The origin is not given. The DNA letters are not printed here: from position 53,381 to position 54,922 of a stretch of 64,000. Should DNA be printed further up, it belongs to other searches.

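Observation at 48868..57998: Two-strand supercluster: a 2-oxoacid chain-elongation module converging on an E1alpha-E1beta-E2 complex whose operon ends in a LeuA/CimA-like synthase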

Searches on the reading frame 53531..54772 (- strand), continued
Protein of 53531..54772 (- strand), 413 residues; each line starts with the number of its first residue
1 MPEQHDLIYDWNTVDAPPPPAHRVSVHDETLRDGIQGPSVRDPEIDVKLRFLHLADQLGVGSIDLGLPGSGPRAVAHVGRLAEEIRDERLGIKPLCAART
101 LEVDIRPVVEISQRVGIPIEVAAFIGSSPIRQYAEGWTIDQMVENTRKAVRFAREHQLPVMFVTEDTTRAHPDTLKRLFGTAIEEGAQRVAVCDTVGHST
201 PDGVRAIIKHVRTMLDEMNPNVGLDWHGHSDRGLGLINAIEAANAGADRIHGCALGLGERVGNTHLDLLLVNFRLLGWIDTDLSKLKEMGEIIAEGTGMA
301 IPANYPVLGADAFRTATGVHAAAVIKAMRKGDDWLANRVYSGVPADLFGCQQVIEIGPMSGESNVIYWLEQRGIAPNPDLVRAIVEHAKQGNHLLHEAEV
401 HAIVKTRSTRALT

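Call 28: search_protein_families(library=pfam, proteins=[L023:2665-3768:+, L033:16-975:+, L072:8327-9190:+, L072:7146-8330:+, L026:2830-3750:+, L054:5845-7515:+, L067:12255-12935:+, L069:4787-5728:-, L076:12347-13501:-, L051:13661-14701:-])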
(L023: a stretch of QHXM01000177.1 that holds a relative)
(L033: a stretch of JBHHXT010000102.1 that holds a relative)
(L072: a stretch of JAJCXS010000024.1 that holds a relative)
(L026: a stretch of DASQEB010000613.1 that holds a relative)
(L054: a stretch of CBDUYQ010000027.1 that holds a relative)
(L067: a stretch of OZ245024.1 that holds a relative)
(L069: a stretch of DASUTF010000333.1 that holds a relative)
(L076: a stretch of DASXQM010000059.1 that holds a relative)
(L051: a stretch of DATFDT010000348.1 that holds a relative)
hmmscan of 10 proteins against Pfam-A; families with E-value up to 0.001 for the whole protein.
L023:2665-3768:+ (367 aa): 3 families
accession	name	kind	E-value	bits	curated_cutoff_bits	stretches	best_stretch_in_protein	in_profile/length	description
PF07687.19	M20_dimer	-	6.7e-15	55.4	21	1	200-294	5-102/107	Peptidase dimerisation domain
PF01546.33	Peptidase_M20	-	1.3e-13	51.8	24.6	1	94-265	2-113/206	Peptidase family M20/M25/M40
PF04389.22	Peptidase_M28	-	4.5e-11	43.3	21.3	1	80-191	3-97/193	Peptidase family M28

L033:16-975:+ (319 aa): 2 families
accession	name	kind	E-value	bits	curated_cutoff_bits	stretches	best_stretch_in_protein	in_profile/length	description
PF00378.25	ECH_1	-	1.1e-76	257.9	27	1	70-318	3-250/251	Enoyl-CoA hydratase/isomerase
PF16113.10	ECH_2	-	2.4e-48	165.8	27.2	2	74-247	2-177/335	Enoyl-CoA hydratase/isomerase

L072:8327-9190:+ (287 aa): 3 families
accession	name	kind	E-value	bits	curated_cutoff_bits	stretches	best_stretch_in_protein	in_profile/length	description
PF02737.24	3HCDH_N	-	5.9e-62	209.2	22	1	8-186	1-179/180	3-hydroxyacyl-CoA dehydrogenase, NAD binding domain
PF00725.27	3HCDH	-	1.8e-38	131.4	22.1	1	189-285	1-97/97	3-hydroxyacyl-CoA dehydrogenase, C-terminal domain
PF03446.21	NAD_binding_2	-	5.7e-05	23.6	21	1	8-69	1-43/161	NAD binding domain of 6-phosphogluconate dehydrogenase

L072:7146-8330:+ (394 aa): 3 families
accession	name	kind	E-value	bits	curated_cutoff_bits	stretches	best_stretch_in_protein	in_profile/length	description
PF00108.29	Thiolase_N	-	1e-77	261.5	26.4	1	6-262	2-259/260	Thiolase, N-terminal domain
PF02803.24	Thiolase_C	-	3.8e-48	162.6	27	1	271-391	2-122/123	Thiolase, C-terminal domain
PF22691.2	Thiolase_C_1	-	3.6e-06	27.2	28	0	338-387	83-131/144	Thiolase C-terminal domain-like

L026:2830-3750:+ (306 aa): 1 family
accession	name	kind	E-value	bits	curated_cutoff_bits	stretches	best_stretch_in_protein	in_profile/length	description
PF09844.14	DUF2071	-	3.3e-16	60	27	1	32-230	3-192/212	Uncharacterized conserved protein (COG2071)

L054:5845-7515:+ (556 aa): 3 families
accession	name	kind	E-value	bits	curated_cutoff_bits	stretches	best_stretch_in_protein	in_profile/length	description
PF07969.17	Amidohydro_3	-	1.5e-109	368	29.7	1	72-551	1-472/472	Amidohydrolase family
PF01979.26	Amidohydro_1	-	2.7e-13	50.4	25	1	221-550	29-345/345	Amidohydrolase family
PF22039.1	HUTI_composite_bact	-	4.9e-05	23.3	25.5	1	46-65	2-21/26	Imidazolonepropionase-like composite domain, bacteria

L067:12255-12935:+ (226 aa): 2 families
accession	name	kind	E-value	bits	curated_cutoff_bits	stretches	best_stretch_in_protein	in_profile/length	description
PF01464.25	SLT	-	1e-27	96.5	21.3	1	103-201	2-104/117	Transglycosylase SLT domain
PF13406.11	SLT_2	-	0.00099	18.8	24.3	0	121-158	138-175/292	Transglycosylase SLT domain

L069:4787-5728:- (313 aa): 3 families
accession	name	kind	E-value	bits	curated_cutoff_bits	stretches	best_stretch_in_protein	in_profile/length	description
PF00589.27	Phage_integrase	-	5.6e-49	166.7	27.1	1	122-289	1-170/172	Phage integrase family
PF02899.23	Phage_int_SAM_1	-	1.4e-21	77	22.3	1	21-98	3-80/83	Phage integrase, N-terminal SAM-like domain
PF13495.12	Phage_int_SAM_4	-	8.3e-08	33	27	1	20-96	3-77/85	Phage integrase, N-terminal SAM-like domain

L076:12347-13501:- (384 aa): 1 family
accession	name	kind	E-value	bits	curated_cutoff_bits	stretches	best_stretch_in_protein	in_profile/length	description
PF03544.19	TonB_C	-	1.2e-14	55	24.6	1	307-381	2-78/79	Gram-negative bacterial TonB protein C-terminal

L051:13661-14701:- (346 aa): 1 family
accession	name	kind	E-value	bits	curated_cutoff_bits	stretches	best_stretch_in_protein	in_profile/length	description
PF01075.23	Glyco_transf_9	-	9e-26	91.1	22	1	80-309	2-227/247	Glycosyltransferase family 9 (heptosyltransferase)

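Call 32: search_solved_structures(query=window:53531-54772:-, max_evalue=1e-15, show_alignments=5)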
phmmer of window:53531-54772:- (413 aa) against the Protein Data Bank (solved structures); distinct sequences matched with E-value up to 1e-15: 10.
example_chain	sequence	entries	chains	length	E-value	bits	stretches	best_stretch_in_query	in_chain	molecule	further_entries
6ktq_A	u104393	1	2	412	6.8e-35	124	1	23-327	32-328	Homocitrate synthase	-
3rmj_A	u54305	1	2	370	3.5e-31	111.8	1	21-328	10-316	2-isopropylmalate synthase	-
3a9i_A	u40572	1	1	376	4.1e-25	91.8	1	26-389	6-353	Homocitrate synthase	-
2ztj_A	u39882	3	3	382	4.3e-25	91.7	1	26-389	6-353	Homocitrate synthase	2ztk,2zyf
3ivs_A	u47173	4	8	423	3.2e-23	85.6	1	23-325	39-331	Homocitrate synthase, mitochondrial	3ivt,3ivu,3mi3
6e1j_A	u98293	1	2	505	5.8e-23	84.7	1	19-327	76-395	2-isopropylmalate synthase, A genome specific 1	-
3ewb_X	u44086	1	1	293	6.9e-23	84.5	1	23-304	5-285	2-isopropylmalate synthase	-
3eeg_A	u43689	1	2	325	5.2e-22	81.6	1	22-326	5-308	2-isopropylmalate synthase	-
4ov4_A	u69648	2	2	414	1.7e-20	76.6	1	23-390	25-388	2-isopropylmalate synthase | isopropylmalate synthase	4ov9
3ble_A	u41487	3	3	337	1.1e-17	67.3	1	150-323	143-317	Citramalate synthase from Leptospira interrogans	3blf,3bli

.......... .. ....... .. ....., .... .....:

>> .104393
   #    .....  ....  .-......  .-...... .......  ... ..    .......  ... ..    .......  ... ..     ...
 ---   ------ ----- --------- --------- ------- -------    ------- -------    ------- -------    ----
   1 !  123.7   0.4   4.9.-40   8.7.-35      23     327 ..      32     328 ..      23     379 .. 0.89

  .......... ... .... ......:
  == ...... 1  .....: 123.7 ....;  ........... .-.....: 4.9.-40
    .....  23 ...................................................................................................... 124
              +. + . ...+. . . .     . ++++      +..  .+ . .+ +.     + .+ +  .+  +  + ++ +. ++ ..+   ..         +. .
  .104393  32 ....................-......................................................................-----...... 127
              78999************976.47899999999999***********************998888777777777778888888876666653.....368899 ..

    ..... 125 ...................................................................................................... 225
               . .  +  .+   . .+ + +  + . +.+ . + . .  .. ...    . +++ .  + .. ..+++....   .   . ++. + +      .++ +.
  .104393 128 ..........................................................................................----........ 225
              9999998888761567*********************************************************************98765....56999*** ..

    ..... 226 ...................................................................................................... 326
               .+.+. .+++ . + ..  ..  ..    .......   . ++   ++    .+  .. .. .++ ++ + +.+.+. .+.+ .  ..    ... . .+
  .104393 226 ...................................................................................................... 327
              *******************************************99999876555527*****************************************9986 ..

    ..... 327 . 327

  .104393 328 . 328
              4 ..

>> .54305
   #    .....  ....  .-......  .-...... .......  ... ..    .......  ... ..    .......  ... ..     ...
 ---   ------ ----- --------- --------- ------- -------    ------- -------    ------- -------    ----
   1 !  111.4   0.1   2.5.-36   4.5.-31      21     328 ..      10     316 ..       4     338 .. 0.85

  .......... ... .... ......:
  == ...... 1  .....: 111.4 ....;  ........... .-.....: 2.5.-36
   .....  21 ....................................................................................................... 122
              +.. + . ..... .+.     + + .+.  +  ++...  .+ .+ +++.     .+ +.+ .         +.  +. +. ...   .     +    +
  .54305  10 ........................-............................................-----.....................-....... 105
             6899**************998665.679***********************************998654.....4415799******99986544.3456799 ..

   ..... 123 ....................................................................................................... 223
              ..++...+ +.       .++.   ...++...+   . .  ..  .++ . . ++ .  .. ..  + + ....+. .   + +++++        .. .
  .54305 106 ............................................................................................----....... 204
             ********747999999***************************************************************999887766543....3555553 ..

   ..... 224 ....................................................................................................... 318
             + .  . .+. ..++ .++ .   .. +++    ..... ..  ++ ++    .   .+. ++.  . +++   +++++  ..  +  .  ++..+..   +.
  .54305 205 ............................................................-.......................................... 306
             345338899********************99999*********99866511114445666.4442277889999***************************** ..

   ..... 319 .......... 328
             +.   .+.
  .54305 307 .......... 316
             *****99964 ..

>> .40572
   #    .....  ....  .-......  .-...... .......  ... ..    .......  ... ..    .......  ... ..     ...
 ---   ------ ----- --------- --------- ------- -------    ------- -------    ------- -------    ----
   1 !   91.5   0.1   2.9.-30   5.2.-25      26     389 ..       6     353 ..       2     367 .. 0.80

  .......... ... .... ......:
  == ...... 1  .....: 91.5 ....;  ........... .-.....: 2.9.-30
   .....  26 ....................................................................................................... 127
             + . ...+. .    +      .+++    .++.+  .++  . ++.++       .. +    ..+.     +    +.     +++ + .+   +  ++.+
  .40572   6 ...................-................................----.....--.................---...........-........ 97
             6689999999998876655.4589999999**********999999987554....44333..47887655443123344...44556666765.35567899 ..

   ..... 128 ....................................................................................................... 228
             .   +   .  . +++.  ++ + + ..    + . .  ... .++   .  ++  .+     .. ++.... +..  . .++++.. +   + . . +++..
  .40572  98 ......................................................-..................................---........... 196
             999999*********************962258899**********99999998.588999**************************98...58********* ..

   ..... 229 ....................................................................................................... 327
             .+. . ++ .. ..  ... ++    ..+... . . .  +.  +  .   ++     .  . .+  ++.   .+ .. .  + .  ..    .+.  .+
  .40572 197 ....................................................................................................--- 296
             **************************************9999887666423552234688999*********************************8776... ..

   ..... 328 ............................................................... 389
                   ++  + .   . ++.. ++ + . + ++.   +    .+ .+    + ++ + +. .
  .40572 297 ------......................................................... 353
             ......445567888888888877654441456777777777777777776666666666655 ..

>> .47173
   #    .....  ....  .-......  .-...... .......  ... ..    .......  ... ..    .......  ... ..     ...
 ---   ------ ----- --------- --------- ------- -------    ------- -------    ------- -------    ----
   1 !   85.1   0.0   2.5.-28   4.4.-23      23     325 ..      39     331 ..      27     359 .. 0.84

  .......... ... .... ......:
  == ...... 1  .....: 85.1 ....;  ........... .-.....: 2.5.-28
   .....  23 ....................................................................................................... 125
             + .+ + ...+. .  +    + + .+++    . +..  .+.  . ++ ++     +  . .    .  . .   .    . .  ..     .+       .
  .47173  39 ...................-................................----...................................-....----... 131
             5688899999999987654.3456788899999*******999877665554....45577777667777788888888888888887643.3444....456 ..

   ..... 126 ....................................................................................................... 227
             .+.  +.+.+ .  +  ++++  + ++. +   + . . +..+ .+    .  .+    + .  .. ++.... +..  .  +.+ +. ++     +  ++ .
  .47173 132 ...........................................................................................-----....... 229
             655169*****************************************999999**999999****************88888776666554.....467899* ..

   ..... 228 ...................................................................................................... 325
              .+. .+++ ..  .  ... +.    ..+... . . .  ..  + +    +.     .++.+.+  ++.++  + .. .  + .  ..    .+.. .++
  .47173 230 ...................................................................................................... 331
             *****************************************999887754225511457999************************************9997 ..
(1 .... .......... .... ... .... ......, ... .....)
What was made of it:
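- On Re-citrate synthase: The pocket is hydrophobic (call 32).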
